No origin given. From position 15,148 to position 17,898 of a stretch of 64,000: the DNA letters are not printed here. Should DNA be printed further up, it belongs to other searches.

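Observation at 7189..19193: Type IV pilus operon abutting a Wzy_C-TPR protein and an initiating phosphoglycosyltransferase: a candidate pilin O-glycosylation system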

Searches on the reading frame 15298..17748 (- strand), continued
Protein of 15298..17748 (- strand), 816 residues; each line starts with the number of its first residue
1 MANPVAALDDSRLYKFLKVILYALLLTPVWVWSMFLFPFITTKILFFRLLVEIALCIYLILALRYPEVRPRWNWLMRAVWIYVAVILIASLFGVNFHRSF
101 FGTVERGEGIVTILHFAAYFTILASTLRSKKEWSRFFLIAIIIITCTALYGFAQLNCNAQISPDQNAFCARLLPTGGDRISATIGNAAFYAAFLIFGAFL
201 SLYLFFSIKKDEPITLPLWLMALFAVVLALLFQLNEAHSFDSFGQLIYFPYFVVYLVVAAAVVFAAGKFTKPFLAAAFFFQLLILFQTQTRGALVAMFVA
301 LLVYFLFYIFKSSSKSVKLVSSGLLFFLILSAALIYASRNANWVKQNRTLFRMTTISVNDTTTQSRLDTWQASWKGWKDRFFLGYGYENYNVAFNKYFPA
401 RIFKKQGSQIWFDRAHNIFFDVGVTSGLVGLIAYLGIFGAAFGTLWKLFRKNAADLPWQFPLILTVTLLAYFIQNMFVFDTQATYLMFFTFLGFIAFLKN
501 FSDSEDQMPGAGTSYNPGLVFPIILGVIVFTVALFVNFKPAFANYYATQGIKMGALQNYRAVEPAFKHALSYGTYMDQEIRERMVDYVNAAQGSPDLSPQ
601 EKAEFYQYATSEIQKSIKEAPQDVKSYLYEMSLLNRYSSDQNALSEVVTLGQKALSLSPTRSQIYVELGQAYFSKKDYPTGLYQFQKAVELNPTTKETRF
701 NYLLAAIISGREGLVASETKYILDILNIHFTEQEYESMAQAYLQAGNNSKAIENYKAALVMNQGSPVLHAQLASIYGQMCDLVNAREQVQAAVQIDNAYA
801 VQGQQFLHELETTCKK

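Call 8: find_homologous_proteins(query=window:15298-17748:-)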
Query window:15298-17748:- (816 aa): 402 proteins with E <= 0.001 among 8000 candidates; the best 120 are listed.
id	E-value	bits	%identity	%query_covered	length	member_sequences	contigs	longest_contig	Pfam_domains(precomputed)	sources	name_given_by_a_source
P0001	0.0e+0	1819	100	100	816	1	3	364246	PF14559.13,PF13431.13,PF13414.13,PF00515.35,PF13432.13,PF13428.13,PF13181.13,PF07719.24,PF04932.21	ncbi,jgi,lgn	jgi:O-antigen ligase/Tfp pilus assembly protein PilF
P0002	1.0e-262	892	52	99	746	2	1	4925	PF14559.13,PF13431.13,PF23914.2,PF13414.13,PF00515.35,PF13432.13,PF13428.13,PF13181.13,PF07719.24,PF04932.21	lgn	-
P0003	2.0e-253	861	52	98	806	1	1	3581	PF14559.13,PF00515.35,PF13428.13,PF13181.13,PF07719.24,PF04932.21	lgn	-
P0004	3.7e-249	847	50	100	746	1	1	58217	PF14559.13,PF13431.13,PF23914.2,PF13414.13,PF00515.35,PF13424.13,PF13432.13,PF13428.13,PF13181.13,PF07719.24,PF04932.21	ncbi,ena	-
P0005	2.6e-248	845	51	98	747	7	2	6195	PF14559.13,PF13431.13,PF23914.2,PF13414.13,PF00515.35,PF13424.13,PF13432.13,PF13428.13,PF13181.13,PF07719.24,PF04932.21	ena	-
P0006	4.1e-247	841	50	98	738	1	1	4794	PF14559.13,PF13431.13,PF13414.13,PF00515.35,PF13432.13,PF13428.13,PF13181.13,PF07719.24,PF04932.21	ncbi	-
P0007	1.7e-245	835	49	99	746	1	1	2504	PF14559.13,PF13431.13,PF23914.2,PF13414.13,PF00515.35,PF13424.13,PF13432.13,PF13428.13,PF13181.13,PF07719.24,PF04932.21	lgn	-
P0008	4.0e-244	831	48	99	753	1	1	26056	PF14559.13,PF13431.13,PF23914.2,PF13414.13,PF00515.35,PF13424.13,PF13432.13,PF13428.13,PF13181.13,PF07719.24,PF04932.21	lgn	-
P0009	1.4e-242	826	51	98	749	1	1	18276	PF14559.13,PF13431.13,PF23914.2,PF13414.13,PF00515.35,PF13432.13,PF13428.13,PF13181.13,PF07719.24,PF04932.21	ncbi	-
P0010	1.4e-241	822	50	100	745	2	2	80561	PF13431.13,PF13414.13,PF00515.35,PF13428.13,PF13181.13,PF07719.24,PF04932.21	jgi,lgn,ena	jgi:O-antigen ligase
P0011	1.9e-241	822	48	99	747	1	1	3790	PF14559.13,PF13431.13,PF13414.13,PF00515.35,PF13424.13,PF13432.13,PF13428.13,PF13181.13,PF07719.24,PF04932.21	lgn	-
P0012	1.1e-238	813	50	100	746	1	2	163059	PF14559.13,PF13431.13,PF13414.13,PF00515.35,PF13432.13,PF13428.13,PF13181.13,PF07719.24,PF04932.21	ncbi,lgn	-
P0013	2.4e-237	808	63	24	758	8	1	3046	PF00515.35,PF13432.13,PF13428.13,PF13181.13,PF07719.24,PF04932.21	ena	-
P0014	4.1e-233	794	48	99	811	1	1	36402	PF13431.13,PF23914.2,PF13414.13,PF13428.13,PF14559.13,PF00515.35,PF13424.13,PF21033.5,PF13432.13,PF13181.13,PF07719.24,PF04932.21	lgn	-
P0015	5.4e-231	787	48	67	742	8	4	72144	PF13414.13,PF00515.35,PF13428.13,PF13181.13,PF07719.24,PF04932.21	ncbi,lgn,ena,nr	ncbi:MAG: Tetratricopeptide TPR_2 repeat protein [Parcubacteria group bacterium GW2011_GWA2_51_12]|n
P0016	7.0e-230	784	48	98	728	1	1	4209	PF14559.13,PF13431.13,PF23914.2,PF13414.13,PF13371.13,PF00515.35,PF13432.13,PF13428.13,PF13181.13,PF07719.24,PF04932.21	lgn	-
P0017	1.2e-228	780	47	99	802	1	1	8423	PF13414.13,PF00515.35,PF13428.13,PF13181.13,PF07719.24,PF04932.21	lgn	-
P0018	1.7e-228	779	47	98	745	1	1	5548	PF14559.13,PF13431.13,PF23914.2,PF13414.13,PF00515.35,PF13432.13,PF13428.13,PF13181.13,PF07719.24,PF04932.21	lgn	-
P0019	2.6e-227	775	46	99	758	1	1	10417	PF13414.13,PF00515.35,PF13432.13,PF13181.13,PF07719.24,PF04932.21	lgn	-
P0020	9.2e-223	760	48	98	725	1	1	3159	PF13431.13,PF23914.2,PF13414.13,PF13428.13,PF14559.13,PF00515.35,PF12895.14,PF13424.13,PF21033.5,PF13432.13,PF13181.13,PF07719.24,PF04932.21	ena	-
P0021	2.1e-221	756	46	99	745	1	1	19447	PF14559.13,PF13414.13,PF00515.35,PF21033.5,PF13428.13,PF13181.13,PF07719.24,PF04932.21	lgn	-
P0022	2.4e-221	755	46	99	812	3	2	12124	PF00515.35,PF13428.13,PF04932.21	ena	-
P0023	2.5e-221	755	47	99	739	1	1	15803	PF14559.13,PF13431.13,PF23914.2,PF13414.13,PF00515.35,PF13432.13,PF13428.13,PF13181.13,PF07719.24,PF04932.21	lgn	-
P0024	2.1e-220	752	46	97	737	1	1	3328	PF00515.35,PF13428.13,PF13181.13,PF07719.24,PF04932.21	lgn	-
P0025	5.3e-220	751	46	100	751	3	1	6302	PF13414.13,PF00515.35,PF13428.13,PF13181.13,PF07719.24,PF04932.21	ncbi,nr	ncbi:MAG: O-antigen ligase family protein [Candidatus Doudnabacteria bacterium]|nr:O-antigen ligase 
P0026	2.5e-216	739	48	90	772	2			PF04932.21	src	-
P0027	7.5e-215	734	46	99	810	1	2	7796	PF04932.21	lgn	-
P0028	3.7e-214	732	52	23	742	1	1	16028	PF13431.13,PF13414.13,PF00515.35,PF13428.13,PF07719.24,PF04932.21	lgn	-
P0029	1.1e-213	730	45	100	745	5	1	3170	PF14559.13,PF13414.13,PF00515.35,PF13176.13,PF13432.13,PF13428.13,PF13181.13,PF07719.24,PF04932.21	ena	-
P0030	6.3e-213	728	46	98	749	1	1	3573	PF14559.13,PF13414.13,PF04932.21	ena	-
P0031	6.8e-213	727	45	98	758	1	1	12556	PF13431.13,PF13414.13,PF13371.13,PF00515.35,PF13428.13,PF13181.13,PF07719.24,PF04932.21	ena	-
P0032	2.6e-212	726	46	99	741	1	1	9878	PF14559.13,PF13431.13,PF13414.13,PF13371.13,PF00515.35,PF13428.13,PF13181.13,PF07719.24,PF04932.21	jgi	-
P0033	5.4e-212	725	45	99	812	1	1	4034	PF13431.13,PF00515.35,PF13428.13,PF13181.13,PF07719.24,PF04932.21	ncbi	-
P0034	8.5e-206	704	44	67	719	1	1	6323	PF00515.35,PF07719.24,PF04932.21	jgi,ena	-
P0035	1.8e-204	700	44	100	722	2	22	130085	PF07719.24,PF04932.21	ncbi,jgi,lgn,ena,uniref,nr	ncbi:MAG: hypothetical protein A3C85_03270 [Candidatus Doudnabacteria bacterium RIFCSPHIGHO2_02_FULL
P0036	2.7e-196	673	42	100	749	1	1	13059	PF14559.13,PF23914.2,PF13414.13,PF00515.35,PF13432.13,PF13428.13,PF13181.13,PF07719.24,PF04932.21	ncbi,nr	ncbi:MAG: O-antigen ligase family protein [bacterium]|nr:O-antigen ligase family protein [bacterium]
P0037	2.1e-192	660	43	100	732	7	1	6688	PF14559.13,PF13431.13,PF13414.13,PF00515.35,PF13424.13,PF13176.13,PF13432.13,PF13428.13,PF13181.13,PF07719.24,PF04932.21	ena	-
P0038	7.1e-191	655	43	99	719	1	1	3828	PF00515.35,PF07719.24,PF04932.21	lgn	-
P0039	4.8e-190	652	42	98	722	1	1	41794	PF00515.35,PF07719.24,PF04932.21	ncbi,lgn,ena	-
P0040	5.8e-187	642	41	99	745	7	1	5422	PF13414.13,PF00515.35,PF13428.13,PF13181.13,PF07719.24,PF04932.21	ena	-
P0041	1.8e-185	637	41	98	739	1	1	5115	PF14559.13,PF00515.35,PF13432.13,PF13428.13,PF07719.24,PF04932.21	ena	-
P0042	1.1e-184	634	41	99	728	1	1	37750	PF23914.2,PF13414.13,PF04932.21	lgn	-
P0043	5.2e-183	629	41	98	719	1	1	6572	PF04932.21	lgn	-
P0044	3.6e-182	626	42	99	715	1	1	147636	PF14559.13,PF13414.13,PF00515.35,PF13428.13,PF13181.13,PF07719.24,PF04932.21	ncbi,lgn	-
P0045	1.1e-181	624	42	99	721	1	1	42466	PF14559.13,PF13414.13,PF00515.35,PF13428.13,PF07719.24,PF04932.21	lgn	-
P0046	1.1e-177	611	40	98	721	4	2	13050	PF00515.35,PF13181.13,PF07719.24,PF04932.21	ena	-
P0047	9.3e-165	568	45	79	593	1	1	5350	PF14559.13,PF13431.13,PF13414.13,PF00515.35,PF13428.13,PF13181.13,PF07719.24,PF04932.21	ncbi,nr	ncbi:tetratricopeptide repeat protein [bacterium]|nr:MAG: tetratricopeptide repeat protein [bacteriu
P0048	2.2e-164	567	39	97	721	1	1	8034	PF13414.13,PF00515.35,PF13181.13,PF07719.24,PF04932.21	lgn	-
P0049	3.3e-155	537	40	66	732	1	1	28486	PF13431.13,PF13414.13,PF13428.13,PF14559.13,PF13371.13,PF00515.35,PF13424.13,PF21033.5,PF13432.13,PF13181.13,PF07719.24,PF04932.21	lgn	-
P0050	3.1e-154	533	36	98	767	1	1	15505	PF13431.13,PF23914.2,PF13414.13,PF13428.13,PF14559.13,PF00515.35,PF13424.13,PF21033.5,PF13432.13,PF13181.13,PF07719.24,PF04932.21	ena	-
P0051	2.2e-152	527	37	98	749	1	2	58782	PF14559.13,PF24575.2,PF13431.13,PF13414.13,PF00515.35,PF13424.13,PF13428.13,PF13181.13,PF07719.24,PF04932.21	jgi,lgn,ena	-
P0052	7.1e-151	522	37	99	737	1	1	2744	PF13431.13,PF13414.13,PF13428.13,PF14559.13,PF13371.13,PF00515.35,PF13424.13,PF21033.5,PF13432.13,PF13181.13,PF07719.24,PF04932.21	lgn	-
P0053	2.1e-146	508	38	97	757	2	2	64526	PF13431.13,PF13414.13,PF13428.13,PF14559.13,PF13371.13,PF00515.35,PF13424.13,PF21033.5,PF13432.13,PF13181.13,PF07719.24,PF04932.21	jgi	jgi:O-antigen ligase/Flp pilus assembly protein TadD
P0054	4.1e-144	500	44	65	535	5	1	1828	PF13414.13,PF00515.35,PF13428.13,PF13181.13,PF07719.24,PF04932.21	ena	-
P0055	4.3e-144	500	35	100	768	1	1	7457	PF14559.13,PF13431.13,PF13414.13,PF00515.35,PF21033.5,PF13432.13,PF13181.13,PF07719.24,PF04932.21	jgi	jgi:tetratricopeptide (TPR) repeat protein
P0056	1.3e-143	498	35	96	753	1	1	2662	PF13431.13,PF23914.2,PF13414.13,PF13428.13,PF14559.13,PF13371.13,PF00515.35,PF13424.13,PF13432.13,PF13429.13,PF13181.13,PF07719.24,PF04932.21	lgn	-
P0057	1.5e-142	495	35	93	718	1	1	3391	PF14559.13,PF13431.13,PF13414.13,PF00515.35,PF13424.13,PF13432.13,PF13428.13,PF13181.13,PF07719.24,PF04932.21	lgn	-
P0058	2.5e-142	494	37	97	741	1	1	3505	PF14559.13,PF00515.35,PF13428.13,PF13181.13,PF07719.24,PF04932.21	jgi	-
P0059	3.0e-142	494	37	98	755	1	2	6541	PF14559.13,PF13431.13,PF13414.13,PF00515.35,PF13424.13,PF21033.5,PF13428.13,PF13181.13,PF07719.24,PF13174.13,PF04932.21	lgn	-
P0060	5.4e-142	493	37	98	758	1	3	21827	PF14559.13,PF13431.13,PF13414.13,PF13371.13,PF00515.35,PF13424.13,PF21033.5,PF13428.13,PF13181.13,PF07719.24,PF04932.21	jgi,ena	-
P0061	6.2e-142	493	36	98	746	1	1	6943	PF14559.13,PF13431.13,PF13414.13,PF00515.35,PF13424.13,PF21033.5,PF13428.13,PF13181.13,PF07719.24,PF04932.21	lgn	-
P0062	1.1e-141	492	38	65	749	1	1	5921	PF13431.13,PF13414.13,PF13428.13,PF14559.13,PF13371.13,PF00515.35,PF13424.13,PF21033.5,PF13432.13,PF13181.13,PF07719.24,PF13174.13,PF04932.21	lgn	-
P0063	1.2e-141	492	36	93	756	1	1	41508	PF23914.2,PF13414.13,PF13428.13,PF14559.13,PF13371.13,PF00515.35,PF13424.13,PF21033.5,PF13432.13,PF13181.13,PF07719.24,PF04932.21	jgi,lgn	jgi:O-antigen ligase/cytochrome c-type biogenesis protein CcmH/NrfG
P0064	1.3e-141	492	35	99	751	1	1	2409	PF13431.13,PF23914.2,PF13414.13,PF13428.13,PF14559.13,PF13371.13,PF00515.35,PF21033.5,PF13432.13,PF13181.13,PF07719.24,PF04932.21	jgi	jgi:O-antigen ligase/tetratricopeptide (TPR) repeat protein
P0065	5.0e-141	490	37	65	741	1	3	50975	PF13414.13,PF00515.35,PF13424.13,PF13428.13,PF13181.13,PF07719.24,PF04932.21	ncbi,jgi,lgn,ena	-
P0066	5.1e-141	490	37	97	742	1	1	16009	PF14559.13,PF13414.13,PF00515.35,PF12895.14,PF13424.13,PF21033.5,PF13428.13,PF13181.13,PF07719.24,PF04932.21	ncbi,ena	-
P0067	5.2e-141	490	36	97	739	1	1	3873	PF13414.13,PF00515.35,PF13181.13,PF07719.24,PF04932.21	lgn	-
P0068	9.0e-141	489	40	66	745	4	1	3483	PF13414.13,PF00515.35,PF13428.13,PF13181.13,PF07719.24,PF04932.21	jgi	-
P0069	9.0e-141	489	36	97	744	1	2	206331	PF14559.13,PF00515.35,PF13424.13,PF13428.13,PF13181.13,PF07719.24,PF04932.21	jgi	-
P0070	5.0e-140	487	36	95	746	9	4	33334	PF14559.13,PF13414.13,PF00515.35,PF13428.13,PF13181.13,PF07719.24,PF04932.21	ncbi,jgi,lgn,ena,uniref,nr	ncbi:hypothetical protein COX27_01050 [Candidatus Kuenenbacteria bacterium CG23_combo_of_CG06-09_8_2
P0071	6.4e-140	486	34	99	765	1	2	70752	PF13431.13,PF23914.2,PF13414.13,PF13428.13,PF14559.13,PF24575.2,PF13371.13,PF00515.35,PF13424.13,PF21033.5,PF13432.13,PF13181.13,PF07719.24,PF04932.21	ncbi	ncbi:MAG: tetratricopeptide repeat protein [bacterium]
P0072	1.7e-139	485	35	96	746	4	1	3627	PF13414.13,PF00515.35,PF13424.13,PF21033.5,PF13432.13,PF13428.13,PF13181.13,PF07719.24,PF04932.21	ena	-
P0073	8.5e-139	482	37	98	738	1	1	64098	PF14559.13,PF13431.13,PF13414.13,PF13371.13,PF00515.35,PF13424.13,PF21033.5,PF13428.13,PF13181.13,PF07719.24,PF04932.21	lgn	-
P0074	1.1e-138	482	34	98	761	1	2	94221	PF14559.13,PF13431.13,PF13414.13,PF13371.13,PF00515.35,PF13424.13,PF21033.5,PF13428.13,PF13181.13,PF07719.24,PF04932.21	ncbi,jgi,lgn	-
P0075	2.9e-138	481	38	91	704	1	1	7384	PF13414.13,PF00515.35,PF13181.13,PF07719.24,PF04932.21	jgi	-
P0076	3.7e-138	480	36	91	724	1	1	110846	PF14559.13,PF13431.13,PF13414.13,PF00515.35,PF13432.13,PF13428.13,PF13181.13,PF07719.24,PF04932.21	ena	-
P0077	3.8e-138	480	37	97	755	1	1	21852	PF13431.13,PF23914.2,PF13414.13,PF13428.13,PF14559.13,PF00515.35,PF13424.13,PF21033.5,PF13432.13,PF13181.13,PF07719.24,PF13174.13,PF04932.21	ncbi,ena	-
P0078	5.3e-138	480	44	64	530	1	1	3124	PF14559.13,PF13431.13,PF23914.2,PF13414.13,PF00515.35,PF13424.13,PF13432.13,PF13428.13,PF13181.13,PF07719.24,PF04932.21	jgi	jgi:tetratricopeptide (TPR) repeat protein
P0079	5.4e-138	480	35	98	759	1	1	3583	PF13431.13,PF23914.2,PF13414.13,PF13428.13,PF14559.13,PF13371.13,PF00515.35,PF13424.13,PF21033.5,PF13432.13,PF13181.13,PF07719.24,PF04932.21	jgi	-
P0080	6.8e-138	479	44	22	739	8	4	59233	PF14559.13,PF13431.13,PF23914.2,PF13414.13,PF00515.35,PF13424.13,PF13428.13,PF13181.13,PF07719.24,PF04932.21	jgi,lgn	-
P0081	2.6e-137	478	38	65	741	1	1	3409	PF14559.13,PF13431.13,PF13414.13,PF13371.13,PF00515.35,PF13424.13,PF21033.5,PF13428.13,PF13181.13,PF07719.24,PF04932.21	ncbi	-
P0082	4.0e-137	477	37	66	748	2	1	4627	PF14559.13,PF13414.13,PF13371.13,PF00515.35,PF13424.13,PF21033.5,PF13432.13,PF13428.13,PF13181.13,PF07719.24,PF04932.21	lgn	-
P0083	4.4e-137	477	35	97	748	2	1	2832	PF03704.24,PF13431.13,PF25060.1,PF13414.13,PF13428.13,PF14559.13,PF00515.35,PF12895.14,PF21033.5,PF13432.13,PF13181.13,PF07719.24,PF04932.21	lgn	-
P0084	5.9e-137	476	37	87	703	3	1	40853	PF13431.13,PF13414.13,PF00515.35,PF13181.13,PF07719.24,PF04932.21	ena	-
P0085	5.3e-136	473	37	97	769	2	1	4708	PF13431.13,PF23914.2,PF13414.13,PF13176.13,PF13428.13,PF14559.13,PF13371.13,PF00515.35,PF13424.13,PF21033.5,PF13432.13,PF13181.13,PF07719.24,PF04932.21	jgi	-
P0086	1.3e-135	472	48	61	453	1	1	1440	PF04932.21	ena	-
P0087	1.8e-135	471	34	95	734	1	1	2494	PF14559.13,PF13414.13,PF00515.35,PF21033.5,PF13428.13,PF13181.13,PF07719.24,PF04932.21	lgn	-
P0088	1.8e-135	471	36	97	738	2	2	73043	PF13414.13,PF13371.13,PF00515.35,PF21033.5,PF13432.13,PF13428.13,PF13181.13,PF07719.24,PF04932.21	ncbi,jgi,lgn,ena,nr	ncbi:MAG TPA: O-antigen ligase family protein [bacterium]|nr:O-antigen ligase family protein [bacter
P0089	2.7e-135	471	34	98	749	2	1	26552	PF14559.13,PF13431.13,PF13414.13,PF00515.35,PF13424.13,PF13432.13,PF13428.13,PF13181.13,PF07719.24,PF04932.21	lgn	-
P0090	4.4e-135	470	35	97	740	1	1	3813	PF14559.13,PF13431.13,PF13414.13,PF00515.35,PF13428.13,PF13181.13,PF07719.24,PF04932.21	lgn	-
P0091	8.9e-135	469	35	97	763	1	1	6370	PF14559.13,PF13414.13,PF00515.35,PF13424.13,PF21033.5,PF13428.13,PF13181.13,PF07719.24,PF04932.21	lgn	-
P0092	1.2e-134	469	35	99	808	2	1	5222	PF13431.13,PF13414.13,PF13371.13,PF00515.35,PF13428.13,PF13181.13,PF07719.24,PF04932.21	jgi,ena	-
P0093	1.6e-134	468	34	96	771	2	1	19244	PF23914.2,PF13414.13,PF13371.13,PF00515.35,PF13181.13,PF07719.24,PF04932.21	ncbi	-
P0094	4.8e-134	467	33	99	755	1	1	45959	PF14559.13,PF13431.13,PF13428.13,PF13181.13,PF07719.24,PF04932.21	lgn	-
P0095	5.9e-134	466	36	97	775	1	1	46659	PF13431.13,PF13414.13,PF13176.13,PF13428.13,PF14559.13,PF13371.13,PF00515.35,PF13424.13,PF13432.13,PF13181.13,PF07719.24,PF04932.21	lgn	-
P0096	6.7e-134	466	35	98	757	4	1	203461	PF14559.13,PF13431.13,PF13414.13,PF00515.35,PF13424.13,PF13432.13,PF13428.13,PF13181.13,PF07719.24,PF04932.21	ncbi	ncbi:MAG: O-antigen ligase family protein [bacterium]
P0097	7.2e-134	466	34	98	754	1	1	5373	PF14559.13,PF13431.13,PF00515.35,PF13432.13,PF13428.13,PF07719.24,PF04932.21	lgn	-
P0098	1.7e-133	465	36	97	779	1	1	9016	PF13431.13,PF23914.2,PF13414.13,PF13176.13,PF12569.15,PF13428.13,PF14559.13,PF13371.13,PF00515.35,PF13424.13,PF21033.5,PF13432.13,PF13181.13,PF07719.24,PF04932.21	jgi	jgi:tetratricopeptide (TPR) repeat protein/O-antigen ligase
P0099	4.3e-133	464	39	66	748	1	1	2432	PF23914.2,PF13414.13,PF00515.35,PF21033.5,PF13428.13,PF13181.13,PF07719.24,PF04932.21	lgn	-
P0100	4.6e-133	463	39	86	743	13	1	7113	PF14559.13,PF13431.13,PF13371.13,PF00515.35,PF13432.13,PF13428.13,PF13181.13,PF07719.24,PF04932.21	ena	-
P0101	1.6e-132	462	35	94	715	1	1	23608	PF13431.13,PF13414.13,PF13428.13,PF14559.13,PF13371.13,PF00515.35,PF12895.14,PF13424.13,PF21033.5,PF13432.13,PF13181.13,PF07719.24,PF04932.21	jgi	-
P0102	5.9e-132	460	35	97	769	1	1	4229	PF14559.13,PF13431.13,PF13414.13,PF00515.35,PF13428.13,PF13181.13,PF07719.24,PF04932.21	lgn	-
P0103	7.1e-132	460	35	99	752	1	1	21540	PF14559.13,PF00515.35,PF13428.13,PF13181.13,PF07719.24,PF04932.21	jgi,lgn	jgi:O-antigen ligase/Flp pilus assembly protein TadD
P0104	1.3e-131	459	38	62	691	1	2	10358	PF14559.13,PF13431.13,PF13414.13,PF00515.35,PF13424.13,PF21033.5,PF13428.13,PF13181.13,PF07719.24,PF04932.21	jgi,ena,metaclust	metaclust:\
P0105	1.2e-130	455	37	58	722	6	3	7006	PF14559.13,PF13431.13,PF13414.13,PF00515.35,PF13424.13,PF13432.13,PF13428.13,PF13181.13,PF07719.24,PF13174.13,PF04932.21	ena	-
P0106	3.6e-129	451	32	97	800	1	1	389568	PF13414.13,PF00515.35,PF13424.13,PF13428.13,PF13181.13,PF07719.24,PF04932.21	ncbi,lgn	-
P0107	3.7e-129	451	33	98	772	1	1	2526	PF14559.13,PF13414.13,PF00515.35,PF13424.13,PF13432.13,PF13181.13,PF07719.24,PF04932.21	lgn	-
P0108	4.2e-129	450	35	96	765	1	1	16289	PF13414.13,PF13176.13,PF13432.13,PF13428.13,PF13181.13,PF07719.24,PF04932.21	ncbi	-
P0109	5.4e-129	450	39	80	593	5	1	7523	PF04932.21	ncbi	-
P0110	6.5e-129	450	33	99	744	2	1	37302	PF14559.13,PF13428.13,PF04932.21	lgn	-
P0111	5.0e-128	447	35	97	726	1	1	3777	PF13431.13,PF23914.2,PF13414.13,PF13176.13,PF12569.15,PF13428.13,PF25064.2,PF13374.13,PF14559.13,PF13371.13,PF17874.8,PF00515.35,PF12895.14,PF13424.13,PF21033.5,PF13432.13,PF13181.13,PF07719.24,PF13174.13,PF04932.21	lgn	-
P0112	9.1e-125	436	32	98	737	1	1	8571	PF14559.13,PF00515.35,PF13432.13,PF13428.13,PF13181.13,PF07719.24,PF04932.21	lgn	-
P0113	1.0e-122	429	34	97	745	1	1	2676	PF03704.24,PF13431.13,PF23914.2,PF13414.13,PF13176.13,PF13428.13,PF14559.13,PF13371.13,PF00515.35,PF13424.13,PF21033.5,PF13432.13,PF13181.13,PF07719.24,PF13174.13,PF04932.21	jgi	jgi:tetratricopeptide (TPR) repeat protein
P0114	2.6e-122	428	34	99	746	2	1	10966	PF00515.35,PF13428.13,PF13181.13,PF07719.24,PF04932.21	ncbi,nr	ncbi:O-antigen ligase family protein [Candidatus Parcubacteria bacterium]|nr:O-antigen ligase family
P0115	6.7e-122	427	34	95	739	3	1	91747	PF13181.13,PF04932.21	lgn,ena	-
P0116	9.5e-122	426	34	96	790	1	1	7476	PF13431.13,PF23914.2,PF13414.13,PF13428.13,PF14559.13,PF13371.13,PF00515.35,PF13424.13,PF13432.13,PF13181.13,PF07719.24,PF04932.21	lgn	-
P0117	2.4e-121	425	34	97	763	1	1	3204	PF14559.13,PF13431.13,PF13414.13,PF00515.35,PF13432.13,PF13428.13,PF13181.13,PF07719.24,PF04932.21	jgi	-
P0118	2.2e-120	422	31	99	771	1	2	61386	PF13431.13,PF13414.13,PF00515.35,PF13428.13,PF13181.13,PF07719.24,PF04932.21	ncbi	-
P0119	1.1e-119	419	33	98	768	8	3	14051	PF14559.13,PF13431.13,PF13414.13,PF13371.13,PF00515.35,PF13424.13,PF21033.5,PF13428.13,PF13181.13,PF07719.24,PF04932.21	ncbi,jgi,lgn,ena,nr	ncbi:O-antigen ligase family protein [bacterium]|nr:O-antigen ligase family protein [bacterium]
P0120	1.2e-119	419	33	98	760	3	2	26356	PF14559.13,PF13431.13,PF13414.13,PF13371.13,PF00515.35,PF13424.13,PF21033.5,PF13428.13,PF13181.13,PF07719.24,PF04932.21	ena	-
